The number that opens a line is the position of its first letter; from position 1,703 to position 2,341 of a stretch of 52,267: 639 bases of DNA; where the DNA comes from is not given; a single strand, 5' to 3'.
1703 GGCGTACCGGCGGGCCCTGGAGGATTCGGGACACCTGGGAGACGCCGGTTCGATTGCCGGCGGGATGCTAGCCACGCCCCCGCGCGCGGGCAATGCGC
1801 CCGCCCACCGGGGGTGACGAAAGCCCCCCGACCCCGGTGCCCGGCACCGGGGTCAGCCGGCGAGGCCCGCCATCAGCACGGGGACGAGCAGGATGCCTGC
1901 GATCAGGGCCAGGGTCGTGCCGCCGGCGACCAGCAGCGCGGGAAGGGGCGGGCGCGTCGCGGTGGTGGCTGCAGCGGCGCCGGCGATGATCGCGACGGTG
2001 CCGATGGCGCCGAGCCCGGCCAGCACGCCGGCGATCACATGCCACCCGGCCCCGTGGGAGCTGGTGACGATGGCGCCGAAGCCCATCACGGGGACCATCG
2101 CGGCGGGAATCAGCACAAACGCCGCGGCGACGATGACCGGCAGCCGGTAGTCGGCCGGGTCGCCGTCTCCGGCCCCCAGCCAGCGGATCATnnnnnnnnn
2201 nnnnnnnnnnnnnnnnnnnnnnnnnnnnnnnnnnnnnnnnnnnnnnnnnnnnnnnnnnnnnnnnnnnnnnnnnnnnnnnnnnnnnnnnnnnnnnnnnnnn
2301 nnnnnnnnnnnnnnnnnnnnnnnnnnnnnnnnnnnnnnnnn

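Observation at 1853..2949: Heliorhodopsin translationally coupled to an uncharacterised 112-aa three-helix membrane protein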

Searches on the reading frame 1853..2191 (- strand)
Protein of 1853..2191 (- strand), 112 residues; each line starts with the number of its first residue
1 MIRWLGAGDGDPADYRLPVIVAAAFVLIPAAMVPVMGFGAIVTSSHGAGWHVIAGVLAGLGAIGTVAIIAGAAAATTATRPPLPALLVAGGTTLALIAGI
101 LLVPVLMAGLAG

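Call 3: search_protein_families(library=pfam, proteins=[window:1853-2191:-], max_evalue=1)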
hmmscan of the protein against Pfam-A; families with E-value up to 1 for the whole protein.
window:1853-2191:- (112 aa): 2 families
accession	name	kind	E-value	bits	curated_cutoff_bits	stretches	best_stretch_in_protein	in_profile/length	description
PF07168.17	Ureide_permease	-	0.0034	16.6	27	1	17-79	250-310/359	Ureide permease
PF13807.11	GNVR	-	0.63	10.4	27.7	1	61-103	36-77/82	G-rich domain on putative tyrosine kinase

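Call 4: search_protein_families(library=ncbifam, proteins=[window:1853-2191:-], max_evalue=1)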
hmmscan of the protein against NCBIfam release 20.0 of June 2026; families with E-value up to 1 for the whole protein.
window:1853-2191:- (112 aa): 0 families

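Call 6: find_homologous_proteins(query=window:1853-2191:-, max_evalue=0.01)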
Query window:1853-2191:- (112 aa): 33 proteins with E <= 0.01 among 813 candidates.
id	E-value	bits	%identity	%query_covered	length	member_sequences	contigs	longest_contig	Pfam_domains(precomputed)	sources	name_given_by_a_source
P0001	5.7e-55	202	97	99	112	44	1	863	-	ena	-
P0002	8.2e-45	169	85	99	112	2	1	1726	-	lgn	-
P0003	8.5e-43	163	79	99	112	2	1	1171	-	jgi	jgi:hypothetical protein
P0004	1.8e-42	162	80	99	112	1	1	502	-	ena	-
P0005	3.7e-42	161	79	99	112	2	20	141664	-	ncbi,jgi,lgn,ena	jgi:hypothetical protein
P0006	1.0e-41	159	78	99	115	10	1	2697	-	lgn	-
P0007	4.7e-41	157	77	99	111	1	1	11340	-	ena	-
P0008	1.9e-40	155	77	99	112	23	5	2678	-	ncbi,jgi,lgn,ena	jgi:hypothetical protein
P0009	4.5e-40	154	75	99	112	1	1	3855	-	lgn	-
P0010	1.3e-39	153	77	99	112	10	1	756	-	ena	-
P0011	9.2e-39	150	78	100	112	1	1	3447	-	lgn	-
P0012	3.9e-38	148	74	100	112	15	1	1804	-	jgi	-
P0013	1.0e-37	146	75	99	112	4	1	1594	-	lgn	-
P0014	3.1e-37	145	75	99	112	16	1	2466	-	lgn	-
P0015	6.7e-36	141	77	93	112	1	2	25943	-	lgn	-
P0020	5.7e-31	125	65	97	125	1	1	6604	-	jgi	jgi:hypothetical protein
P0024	6.2e-30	121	73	86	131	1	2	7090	-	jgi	jgi:hypothetical protein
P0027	1.9e-28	117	60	97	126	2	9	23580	-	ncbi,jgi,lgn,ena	jgi:hypothetical protein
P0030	1.3e-23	101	75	71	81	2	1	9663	-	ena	-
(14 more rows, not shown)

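Call 24: search_protein_representatives(alignment_id=A1)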
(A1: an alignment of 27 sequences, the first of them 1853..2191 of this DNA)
Query: 27 sequences, 112 profile positions. Proteins with E-value up to 0.001 (for the whole library): 10; up to 1e-10: 7; up to 1e-30: 1. The best 10 are listed.
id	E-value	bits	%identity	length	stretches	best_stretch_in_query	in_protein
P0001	6.0e-49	180.8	-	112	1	1-112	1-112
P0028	1.0e-29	118.9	-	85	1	1-79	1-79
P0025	5.6e-27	110.1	-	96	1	1-73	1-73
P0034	1.5e-24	102.2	-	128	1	6-110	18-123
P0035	7.1e-24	100.1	-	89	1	27-110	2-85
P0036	1.5e-13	66.8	-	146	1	8-71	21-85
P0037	2.9e-11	59.4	-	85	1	9-62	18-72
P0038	1.2e-09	54.2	-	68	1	1-37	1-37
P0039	5.4e-06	42.5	-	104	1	19-82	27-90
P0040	7.7e-06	42.0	-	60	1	63-110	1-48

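Call 26: find_related_loci(query=A1, collection=genome_contigs, flank=5000)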
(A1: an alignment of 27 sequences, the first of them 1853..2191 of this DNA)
Query A1 (112 aa) in genome_contigs; peptide patterns used: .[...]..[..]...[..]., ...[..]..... (x = any residue, [..] = any of these).
191 stretches matched a pattern; 11 encode a relative of the query (tblastn E <= 1e-3); 11 distinct loci.
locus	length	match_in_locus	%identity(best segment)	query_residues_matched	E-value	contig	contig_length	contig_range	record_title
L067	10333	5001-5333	95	1-111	1e-54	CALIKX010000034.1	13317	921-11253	MAG: uncultured Thermoleophilia bacterium isolate S1_Bin_METABAT__195_1 genome assembly, contig: c_000000042173, whole g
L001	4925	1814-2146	92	1-111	8e-51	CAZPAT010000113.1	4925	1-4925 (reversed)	MAG TPA_asm: uncultured Bifidobacterium sp. isolate SRP134809_co1_458 genome assembly, contig: NODE_34835_length_4925_co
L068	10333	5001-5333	77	1-111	1e-47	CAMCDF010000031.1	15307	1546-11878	MAG: Bifidobacterium breve isolate MaE-04nov19-327 genome assembly, contig: MaE-04nov19-C5701, whole genome shotgun sequ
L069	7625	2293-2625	81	1-111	5e-47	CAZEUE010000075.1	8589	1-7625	MAG TPA_asm: uncultured Bifidobacterium sp. isolate binchicken_co334_25 genome assembly, contig: NODE_15589_length_8589_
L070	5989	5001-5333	77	1-111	7e-45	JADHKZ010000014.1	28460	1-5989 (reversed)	MAG: Thermoleophilia bacterium isolate BS301-5m-G3 BS301-5m-C1934, whole genome shotgun sequence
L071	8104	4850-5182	78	1-111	8e-45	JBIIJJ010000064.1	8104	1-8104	MAG: Miltoncostaeaceae bacterium isolate ME2001-10-09pf_3300042861_group1_bin111 Rohwer_bin388_scaffold_5502_c1, whole g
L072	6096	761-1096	74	1-112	1e-42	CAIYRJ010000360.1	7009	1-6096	MAG: uncultured actinobacterium isolate LaPlata-b_bin-1680 genome assembly, contig: bin-1680:360/424, whole genome shotg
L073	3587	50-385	74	1-112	1e-42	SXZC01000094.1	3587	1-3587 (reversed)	MAG: Actinomycetota bacterium isolate F1-20-MAGs101 F1-20__c251761, whole genome shotgun sequence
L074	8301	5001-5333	74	1-111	7e-42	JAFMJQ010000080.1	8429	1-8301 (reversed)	MAG: Thermoleophilia bacterium isolate DEBay_Sum019D_L_G_39 NODE_9931_length_8429_cov_16.349773, whole genome shotgun se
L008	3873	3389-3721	77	1-111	2e-37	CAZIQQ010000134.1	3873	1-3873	MAG TPA_asm: uncultured Bifidobacterium sp. isolate SRP193358_co1_573 genome assembly, contig: NODE_77189_length_3873_co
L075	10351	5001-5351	60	3-111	5e-34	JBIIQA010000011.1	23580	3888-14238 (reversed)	MAG: Miltoncostaeaceae bacterium isolate ME2003-06-27_3300042884_group2_bin66 Rohwer_bin390_scaffold_1260_c1, whole geno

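Call 28: find_encoding_contigs(protein=P0024, flank=4000, max_places=3)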
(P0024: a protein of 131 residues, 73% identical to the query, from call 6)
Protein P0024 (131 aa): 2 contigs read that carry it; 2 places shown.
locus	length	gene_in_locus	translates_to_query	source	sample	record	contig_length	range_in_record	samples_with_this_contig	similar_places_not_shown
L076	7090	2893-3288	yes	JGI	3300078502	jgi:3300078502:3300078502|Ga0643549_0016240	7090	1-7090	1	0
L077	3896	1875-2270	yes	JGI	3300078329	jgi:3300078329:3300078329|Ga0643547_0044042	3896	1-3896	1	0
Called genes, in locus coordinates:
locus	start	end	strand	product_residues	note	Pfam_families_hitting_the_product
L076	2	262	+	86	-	?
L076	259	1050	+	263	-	PF01784:DUF34_NIF3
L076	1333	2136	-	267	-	PF00588:SpoU_methylase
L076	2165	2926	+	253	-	PF18761:Heliorhodopsin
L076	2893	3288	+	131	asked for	-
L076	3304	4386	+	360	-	-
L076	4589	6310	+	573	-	PF01558:POR, PF01855:POR_N, PF02780:Transketolase_C (weak), PF17147:PFOR_II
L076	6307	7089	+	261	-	?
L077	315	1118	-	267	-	PF00588:SpoU_methylase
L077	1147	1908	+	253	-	PF18761:Heliorhodopsin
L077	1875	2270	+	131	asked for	-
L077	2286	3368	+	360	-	-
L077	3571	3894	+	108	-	?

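Call 29: find_encoding_contigs(protein=P0020, flank=4000, max_places=3)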
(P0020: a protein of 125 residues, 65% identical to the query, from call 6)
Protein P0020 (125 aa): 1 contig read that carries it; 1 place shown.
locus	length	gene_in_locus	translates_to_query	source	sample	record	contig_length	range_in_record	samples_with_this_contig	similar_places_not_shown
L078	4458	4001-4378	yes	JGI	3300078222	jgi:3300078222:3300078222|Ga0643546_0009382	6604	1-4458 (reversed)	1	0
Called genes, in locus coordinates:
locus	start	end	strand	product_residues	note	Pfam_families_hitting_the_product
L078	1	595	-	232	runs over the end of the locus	PF04542:Sigma70_r2, PF04539:Sigma70_r3, PF04545:Sigma70_r4, PF08281:Sigma70_r4_2 (weak)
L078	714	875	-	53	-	-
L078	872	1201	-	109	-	PF06150:ChaB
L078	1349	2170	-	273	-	PF00588:SpoU_methylase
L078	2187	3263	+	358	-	PF13515:FUSC_2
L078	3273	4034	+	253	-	PF18761:Heliorhodopsin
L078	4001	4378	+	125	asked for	-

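Call 30: find_encoding_contigs(protein=P0030, flank=4000, max_places=3)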
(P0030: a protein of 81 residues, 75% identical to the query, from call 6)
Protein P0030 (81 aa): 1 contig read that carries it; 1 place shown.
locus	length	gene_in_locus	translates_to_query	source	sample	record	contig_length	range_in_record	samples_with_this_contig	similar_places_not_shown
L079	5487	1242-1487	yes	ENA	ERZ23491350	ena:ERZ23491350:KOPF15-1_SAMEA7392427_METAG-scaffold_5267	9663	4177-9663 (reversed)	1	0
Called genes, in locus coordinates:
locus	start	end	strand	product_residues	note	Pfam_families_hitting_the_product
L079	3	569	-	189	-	?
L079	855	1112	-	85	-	-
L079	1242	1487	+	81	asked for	-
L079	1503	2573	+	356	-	-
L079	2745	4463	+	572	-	PF01558:POR, PF01855:POR_N, PF17147:PFOR_II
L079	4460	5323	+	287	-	PF02775:TPP_enzyme_C, PF12367:PFO_beta_C (weak)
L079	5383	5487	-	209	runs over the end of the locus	PF14333:DUF4389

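Call 42: predict_structure(alignment_id=A1)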
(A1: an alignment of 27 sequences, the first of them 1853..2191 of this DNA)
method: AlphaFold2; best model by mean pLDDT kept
length: 112 residues; sequences in the alignment: 27
mean_pLDDT: 88.7   pTM: 0.80
mean pLDDT of the five models: 88.7, 86.6, 86.6, 84.0, 81.1
residues with pLDDT >= 90: 76; 70-90: 25; 50-70: 11; < 50: 0
segments of 3 or more residues with pLDDT < 50: none
pLDDT, mean of each block of 10 residues (from residue 1): 56 83 97 96 87 96 98 87 91 98 91 72
secondary structure, 60 per line:
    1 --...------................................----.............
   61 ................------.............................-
elements in order: H12-43 H48-76 H83-111

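Call 46: fold_search(model_id=the predicted structure, library=pdb)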
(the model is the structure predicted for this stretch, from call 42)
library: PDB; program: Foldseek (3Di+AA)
matches with E <= 10: 115; with E <= 0.001: 0
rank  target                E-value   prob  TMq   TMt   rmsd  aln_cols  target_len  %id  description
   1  8dt0_A                6.6e-01  0.90  0.55  0.46   4.7       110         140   15  Scaffolding protein functional sites using deep learning (released 2022-08-10)
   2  8dt0_B                1.2e+00  0.21  0.32  0.27  11.7       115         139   16  Scaffolding protein functional sites using deep learning (released 2022-08-10)
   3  3kaw_B                2.4e+00  0.12  0.28  0.31  13.4       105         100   15  Crystal Structure of PA2107 PROTEIN from Pseudomonas aeruginosa, Northeast Structural Genomics Consortium Target PaR19 (released 2009-10-27)
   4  3kaw_C                2.8e+00  0.12  0.29  0.32  12.2       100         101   15  Crystal Structure of PA2107 PROTEIN from Pseudomonas aeruginosa, Northeast Structural Genomics Consortium Target PaR19 (released 2009-10-27)
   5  6s1a_A                3.0e+00  0.23  0.45  0.38  17.4       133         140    9  Ligand binding domain of the P. putida receptor PcaY_PP (released 2020-10-21)
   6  3kaw_A                3.0e+00  0.11  0.29  0.33  13.4       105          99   15  Crystal Structure of PA2107 PROTEIN from Pseudomonas aeruginosa, Northeast Structural Genomics Consortium Target PaR19 (released 2009-10-27)
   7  9ekt_A                3.0e+00  0.08  0.25  0.10   7.9        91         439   19  (+)ML-SI3 bound TRPML1-V432A/A433G in a partially open state (released 2025-06-18)
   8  7sqc_C2               3.1e+00  0.38  0.51  0.06   4.8       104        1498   16  Ciliary C1 central pair apparatus isolated from Chlamydomonas reinhardtii (released 2022-04-13)
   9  3kav_C                3.1e+00  0.18  0.36  0.38  13.8        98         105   14  Crystal Structure of THE MUTANT (L80M) PA2107 PROTEIN from Pseudomonas aeruginosa, Northeast Structural Genomics Conso (released 2009-10-27)
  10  6s37_A                3.1e+00  0.15  0.37  0.31  13.9       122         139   10  Ligand binding domain of the P. putida receptor PcaY_PP in complex with salicylic acid (released 2020-10-21)
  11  8xma_A                3.1e+00  0.08  0.26  0.12  17.9       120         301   12  Cryo-EM structure of human ZnT1 WT, in the presence of zinc, determined in an outward-facing conformation (released 2024-10-30)
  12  3kav_A                3.3e+00  0.20  0.39  0.42  13.3       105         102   13  Crystal Structure of THE MUTANT (L80M) PA2107 PROTEIN from Pseudomonas aeruginosa, Northeast Structural Genomics Conso (released 2009-10-27)
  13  9bia_D                3.5e+00  0.16  0.39  0.40   7.2       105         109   16  Cryo-EM structure of NINJ1 K45Q bound to Nb538 (released 2024-10-16)
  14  9uc5_B                3.7e+00  0.20  0.35  0.41   6.4       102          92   12  Mini-protein binder of N-terminal domain of nucleocapsid protein of SARS-CoV2 (released 2026-02-25)
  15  7sq6_A                3.7e+00  0.06  0.24  0.10   8.6       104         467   17  Cryo-EM structure of mouse agonist ML-SA1-bound TRPML1 channel at 2.32 Angstrom resolution (released 2022-02-02)
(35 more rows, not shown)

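Call 48: search_protein_families(library=pfam, alignment_id=A1, max_evalue=1)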
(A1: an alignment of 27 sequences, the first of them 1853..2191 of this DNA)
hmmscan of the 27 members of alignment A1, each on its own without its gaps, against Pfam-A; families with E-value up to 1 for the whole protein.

A. member 1, window:1853-2191:- (112 aa): 2 families
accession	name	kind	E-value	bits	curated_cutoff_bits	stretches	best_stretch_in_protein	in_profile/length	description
PF07168.17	Ureide_permease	-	0.0034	16.6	27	1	17-79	250-310/359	Ureide permease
PF13807.11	GNVR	-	0.63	10.4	27.7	1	61-103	36-77/82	G-rich domain on putative tyrosine kinase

B. families by the number of members that match (of 27 scanned): 4 families
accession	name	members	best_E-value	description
PF07168.17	Ureide_permease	4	0.0034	Ureide permease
PF13807.11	GNVR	2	0.36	G-rich domain on putative tyrosine kinase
PF21525.2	Nlp36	1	0.31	Neuropeptide-like peptide 36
PF10912.14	Glam1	1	0.41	Glia associated membrane protein glam-1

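Call 51: find_encoding_contigs(protein=P0005, flank=3000, max_places=6)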
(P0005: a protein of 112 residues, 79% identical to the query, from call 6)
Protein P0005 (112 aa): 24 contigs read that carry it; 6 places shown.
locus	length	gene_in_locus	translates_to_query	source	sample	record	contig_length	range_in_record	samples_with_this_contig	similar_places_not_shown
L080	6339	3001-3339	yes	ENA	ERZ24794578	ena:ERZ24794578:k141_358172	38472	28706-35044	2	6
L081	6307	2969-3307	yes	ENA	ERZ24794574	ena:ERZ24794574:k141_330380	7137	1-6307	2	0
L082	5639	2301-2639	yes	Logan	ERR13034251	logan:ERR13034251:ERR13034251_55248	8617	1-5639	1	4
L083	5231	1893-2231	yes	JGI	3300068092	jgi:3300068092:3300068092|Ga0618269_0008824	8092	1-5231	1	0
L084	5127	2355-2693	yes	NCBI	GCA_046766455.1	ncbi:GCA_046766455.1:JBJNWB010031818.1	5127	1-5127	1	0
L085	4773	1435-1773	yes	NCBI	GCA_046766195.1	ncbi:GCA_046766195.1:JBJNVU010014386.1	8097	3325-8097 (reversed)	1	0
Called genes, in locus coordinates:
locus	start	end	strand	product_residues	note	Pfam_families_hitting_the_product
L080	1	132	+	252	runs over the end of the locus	PF23023:Anti-Pycsar_Apyc1 (faint), PF12706:Lactamase_B_2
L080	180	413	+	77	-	-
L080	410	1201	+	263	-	PF01784:DUF34_NIF3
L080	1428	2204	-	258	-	PF00588:SpoU_methylase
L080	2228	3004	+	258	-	PF18761:Heliorhodopsin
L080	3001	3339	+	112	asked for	-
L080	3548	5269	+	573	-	PF01558:POR, PF01855:POR_N, PF17147:PFOR_II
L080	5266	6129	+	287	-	PF02775:TPP_enzyme_C, PF12367:PFO_beta_C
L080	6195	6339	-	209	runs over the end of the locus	PF14333:DUF4389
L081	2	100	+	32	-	?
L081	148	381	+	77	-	-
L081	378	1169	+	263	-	PF01784:DUF34_NIF3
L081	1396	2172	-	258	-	PF00588:SpoU_methylase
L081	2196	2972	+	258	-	PF18761:Heliorhodopsin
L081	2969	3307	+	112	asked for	-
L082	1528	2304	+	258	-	PF18761:Heliorhodopsin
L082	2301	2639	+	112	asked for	-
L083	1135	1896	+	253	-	PF18761:Heliorhodopsin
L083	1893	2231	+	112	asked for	-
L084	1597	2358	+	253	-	PF18761:Heliorhodopsin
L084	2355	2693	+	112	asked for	-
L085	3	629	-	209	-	?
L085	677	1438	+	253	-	PF18761:Heliorhodopsin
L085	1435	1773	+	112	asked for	-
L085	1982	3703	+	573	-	PF01558:POR, PF01855:POR_N, PF17147:PFOR_II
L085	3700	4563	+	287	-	PF02775:TPP_enzyme_C, PF12367:PFO_beta_C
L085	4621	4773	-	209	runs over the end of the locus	PF14333:DUF4389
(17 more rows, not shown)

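Call 52: find_encoding_contigs(protein=P0039, flank=4000, max_places=3)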
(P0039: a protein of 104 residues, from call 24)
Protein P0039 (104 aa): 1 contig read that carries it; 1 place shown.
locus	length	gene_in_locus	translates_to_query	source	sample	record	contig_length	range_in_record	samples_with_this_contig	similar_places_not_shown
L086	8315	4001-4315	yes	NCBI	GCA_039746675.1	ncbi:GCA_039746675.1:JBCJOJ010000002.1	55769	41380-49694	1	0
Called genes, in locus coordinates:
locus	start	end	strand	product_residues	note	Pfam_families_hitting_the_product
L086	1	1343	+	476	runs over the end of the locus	PF03354:TerL_ATPase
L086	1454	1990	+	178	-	-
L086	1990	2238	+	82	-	-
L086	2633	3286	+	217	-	-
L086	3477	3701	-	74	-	-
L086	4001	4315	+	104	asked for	-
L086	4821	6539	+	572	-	PF01558:POR, PF01855:POR_N, PF17147:PFOR_II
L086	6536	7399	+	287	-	PF02775:TPP_enzyme_C, PF12367:PFO_beta_C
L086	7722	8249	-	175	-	-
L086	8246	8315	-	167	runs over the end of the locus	PF00731:AIRC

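Call 53: find_encoding_contigs(protein=P0034, flank=4000, max_places=3)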
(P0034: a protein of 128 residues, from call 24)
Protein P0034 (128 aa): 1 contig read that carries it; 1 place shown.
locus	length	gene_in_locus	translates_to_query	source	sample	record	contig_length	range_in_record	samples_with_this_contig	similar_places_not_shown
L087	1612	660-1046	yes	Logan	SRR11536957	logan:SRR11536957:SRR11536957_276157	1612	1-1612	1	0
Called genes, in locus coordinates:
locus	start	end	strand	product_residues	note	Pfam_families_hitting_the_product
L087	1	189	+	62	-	?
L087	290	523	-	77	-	-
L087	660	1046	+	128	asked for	-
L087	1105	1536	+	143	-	PF00034:Cytochrom_C, PF13442:Cytochrome_CBB3 (weak)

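Call 65: list_cluster_members(proteins=[window:1853-2191:-, window:2188-2949:-, P0005, P0027])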
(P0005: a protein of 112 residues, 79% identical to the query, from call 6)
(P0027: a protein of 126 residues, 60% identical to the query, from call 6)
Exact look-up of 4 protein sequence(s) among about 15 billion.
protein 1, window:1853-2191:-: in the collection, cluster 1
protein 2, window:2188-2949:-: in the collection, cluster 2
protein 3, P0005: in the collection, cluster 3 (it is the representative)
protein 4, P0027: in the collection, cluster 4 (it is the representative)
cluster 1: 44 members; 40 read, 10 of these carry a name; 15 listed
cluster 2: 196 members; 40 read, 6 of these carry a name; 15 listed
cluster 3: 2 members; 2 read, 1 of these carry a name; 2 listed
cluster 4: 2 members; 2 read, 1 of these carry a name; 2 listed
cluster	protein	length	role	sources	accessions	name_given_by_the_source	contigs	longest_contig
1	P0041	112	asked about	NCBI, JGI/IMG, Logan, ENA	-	-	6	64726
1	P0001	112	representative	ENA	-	-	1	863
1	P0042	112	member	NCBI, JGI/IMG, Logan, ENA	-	hypothetical protein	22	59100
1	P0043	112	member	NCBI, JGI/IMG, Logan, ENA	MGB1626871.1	MAG: hypothetical protein ACPHET_03755 [Miltoncostaeaceae bacterium]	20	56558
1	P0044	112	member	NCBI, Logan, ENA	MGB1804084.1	MAG: hypothetical protein ACPHQB_08150 [Miltoncostaeaceae bacterium]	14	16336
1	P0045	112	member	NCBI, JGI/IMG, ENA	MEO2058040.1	MAG: hypothetical protein ABGX38_04225 [Thermoleophilia bacterium]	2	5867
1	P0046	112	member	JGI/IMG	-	hypothetical protein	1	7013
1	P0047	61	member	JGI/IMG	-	-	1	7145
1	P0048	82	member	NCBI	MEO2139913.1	MAG: hypothetical protein ABGX91_06695, partial [Thermoleophilia bacterium]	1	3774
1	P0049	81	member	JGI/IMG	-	hypothetical protein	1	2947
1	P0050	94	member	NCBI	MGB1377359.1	MAG: hypothetical protein ACPG7S_05995, partial [Miltoncostaeaceae bacterium]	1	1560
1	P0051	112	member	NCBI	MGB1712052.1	MAG: hypothetical protein ACPHP1_05725 [Miltoncostaeaceae bacterium]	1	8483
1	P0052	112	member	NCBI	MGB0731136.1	MAG: hypothetical protein ACPGRF_03065 [Miltoncostaeaceae bacterium]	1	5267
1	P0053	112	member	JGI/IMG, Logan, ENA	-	-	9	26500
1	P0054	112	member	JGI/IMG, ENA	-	-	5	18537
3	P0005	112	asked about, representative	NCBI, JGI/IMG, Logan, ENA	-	hypothetical protein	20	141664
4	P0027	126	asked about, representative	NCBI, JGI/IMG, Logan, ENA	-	hypothetical protein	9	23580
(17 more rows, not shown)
